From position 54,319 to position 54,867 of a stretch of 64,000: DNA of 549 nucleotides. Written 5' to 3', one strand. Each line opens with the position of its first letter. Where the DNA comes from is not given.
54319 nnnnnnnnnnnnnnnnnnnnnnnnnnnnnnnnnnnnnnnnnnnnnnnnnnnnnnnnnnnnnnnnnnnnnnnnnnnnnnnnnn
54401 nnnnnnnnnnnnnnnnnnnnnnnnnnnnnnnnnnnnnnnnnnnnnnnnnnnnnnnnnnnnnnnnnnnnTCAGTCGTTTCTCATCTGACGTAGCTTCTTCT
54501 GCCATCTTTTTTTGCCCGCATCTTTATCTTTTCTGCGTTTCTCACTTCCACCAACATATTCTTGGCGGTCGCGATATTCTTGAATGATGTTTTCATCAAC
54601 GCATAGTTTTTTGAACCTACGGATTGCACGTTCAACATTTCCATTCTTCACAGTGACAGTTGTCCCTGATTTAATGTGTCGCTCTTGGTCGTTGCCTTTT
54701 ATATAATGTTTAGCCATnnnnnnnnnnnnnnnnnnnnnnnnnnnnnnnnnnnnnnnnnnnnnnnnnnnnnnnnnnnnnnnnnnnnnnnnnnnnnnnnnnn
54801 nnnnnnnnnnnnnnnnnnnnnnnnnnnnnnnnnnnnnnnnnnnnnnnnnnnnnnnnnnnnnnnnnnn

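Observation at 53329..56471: Contiguous phage-borne proteostasis and translation cassette: ClpS, Hsp20, S21, IF3, ClpX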

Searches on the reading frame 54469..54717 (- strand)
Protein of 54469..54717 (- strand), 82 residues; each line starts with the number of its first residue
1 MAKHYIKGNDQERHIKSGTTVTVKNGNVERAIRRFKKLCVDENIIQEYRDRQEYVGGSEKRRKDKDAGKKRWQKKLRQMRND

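Call 3: search_protein_families(library=pfam, proteins=[window:54469-54717:-], max_evalue=0.01)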
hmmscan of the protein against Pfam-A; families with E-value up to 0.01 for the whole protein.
window:54469-54717:- (82 aa): 1 family
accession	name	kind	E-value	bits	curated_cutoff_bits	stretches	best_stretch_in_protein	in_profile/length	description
PF01165.25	Ribosomal_S21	-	5.6e-13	48.8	27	1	20-71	1-53/55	Ribosomal protein S21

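Call 4: search_protein_families(library=ncbifam, proteins=[window:54469-54717:-], max_evalue=0.01)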
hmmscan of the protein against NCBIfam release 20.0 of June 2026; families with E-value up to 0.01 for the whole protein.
window:54469-54717:- (82 aa): 1 family
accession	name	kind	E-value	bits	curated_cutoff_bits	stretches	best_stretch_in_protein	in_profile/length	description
TIGR00030.1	S21p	equivalog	7.3e-14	51.3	28.95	1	19-75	1-58/58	30S ribosomal protein S21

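Call 87: search_solved_structures(query=window:54469-54717:-, show_alignments=2, max_evalue=0.001)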
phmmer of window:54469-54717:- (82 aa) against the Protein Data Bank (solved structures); distinct sequences matched with E-value up to 0.001: 14.
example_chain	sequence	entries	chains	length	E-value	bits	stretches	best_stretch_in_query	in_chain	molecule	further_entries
8fmw_U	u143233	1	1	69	1.3e-06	31.8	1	20-80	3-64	30S ribosomal protein S21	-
6v39_u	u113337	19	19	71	1.8e-06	31.3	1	22-78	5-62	30S ribosomal protein S21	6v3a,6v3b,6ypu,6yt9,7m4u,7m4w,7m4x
8rd8_NV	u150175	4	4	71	3.3e-06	30.4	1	24-78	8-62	Small ribosomal subunit protein bS21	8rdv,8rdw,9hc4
5nd8_u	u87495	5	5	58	6.1e-06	29.6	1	19-72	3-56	30S ribosomal protein S21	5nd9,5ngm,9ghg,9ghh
6fxc_Au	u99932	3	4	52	2.3e-05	27.8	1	20-71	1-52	30S ribosomal protein S21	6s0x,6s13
5myj_AU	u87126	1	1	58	3.3e-05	27.3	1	20-72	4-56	30S ribosomal protein S21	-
9h90_u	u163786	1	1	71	3.9e-05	27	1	25-78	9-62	30S ribosomal protein S21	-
9hig_U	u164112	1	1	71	4.2e-05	26.9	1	25-78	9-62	Small ribosomal subunit protein bS21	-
9t0z_U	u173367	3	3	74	0.00011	25.7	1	25-78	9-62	Small ribosomal subunit protein bS21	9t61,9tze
7qv1_b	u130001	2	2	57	0.00012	25.5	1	19-71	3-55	30S ribosomal protein S21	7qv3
7unr_u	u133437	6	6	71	0.00044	23.7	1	25-78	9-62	30S ribosomal protein S21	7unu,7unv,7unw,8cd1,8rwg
3j9z_SU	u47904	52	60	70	0.00067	23.1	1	25-78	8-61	30S ribosomal protein S21 | Small ribosomal subunit protein bS21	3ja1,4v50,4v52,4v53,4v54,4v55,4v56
10fz_U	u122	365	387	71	0.00068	23.1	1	25-78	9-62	Small ribosomal subunit protein bS21 | 30S ribosomal protein S21 | 30S ribosomal protein S2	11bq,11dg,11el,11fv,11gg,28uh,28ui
23wi_u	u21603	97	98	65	0.0007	23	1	25-78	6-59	Small ribosomal subunit protein bS21 | 30S ribosomal protein S21 | Ribosomal protein S21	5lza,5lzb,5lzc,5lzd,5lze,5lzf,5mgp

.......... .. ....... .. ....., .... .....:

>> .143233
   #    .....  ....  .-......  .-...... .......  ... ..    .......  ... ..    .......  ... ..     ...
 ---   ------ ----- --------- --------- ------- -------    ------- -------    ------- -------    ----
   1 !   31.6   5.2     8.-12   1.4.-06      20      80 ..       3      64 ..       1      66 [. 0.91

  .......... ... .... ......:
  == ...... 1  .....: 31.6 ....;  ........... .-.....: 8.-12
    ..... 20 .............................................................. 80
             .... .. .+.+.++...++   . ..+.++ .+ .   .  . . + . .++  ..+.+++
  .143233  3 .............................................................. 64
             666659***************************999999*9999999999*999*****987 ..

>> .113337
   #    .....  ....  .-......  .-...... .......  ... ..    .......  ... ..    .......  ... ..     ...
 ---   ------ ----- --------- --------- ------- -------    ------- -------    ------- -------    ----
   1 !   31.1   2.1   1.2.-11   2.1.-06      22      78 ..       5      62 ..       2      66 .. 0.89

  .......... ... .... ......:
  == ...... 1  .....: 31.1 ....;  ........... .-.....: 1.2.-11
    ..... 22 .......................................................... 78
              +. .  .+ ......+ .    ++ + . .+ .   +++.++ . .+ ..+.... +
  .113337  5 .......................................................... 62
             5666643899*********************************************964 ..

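Call 94: search_protein_families(library=phrogs, proteins=[window:54469-54717:-], max_evalue=0.001)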
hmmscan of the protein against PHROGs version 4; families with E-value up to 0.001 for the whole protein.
window:54469-54717:- (82 aa): 1 family
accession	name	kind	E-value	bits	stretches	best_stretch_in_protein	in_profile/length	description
phrog_21469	-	moron, auxiliary metabolic gene and host takeover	9.3e-11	42.7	1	20-78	4-62/71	ribosomal protein S21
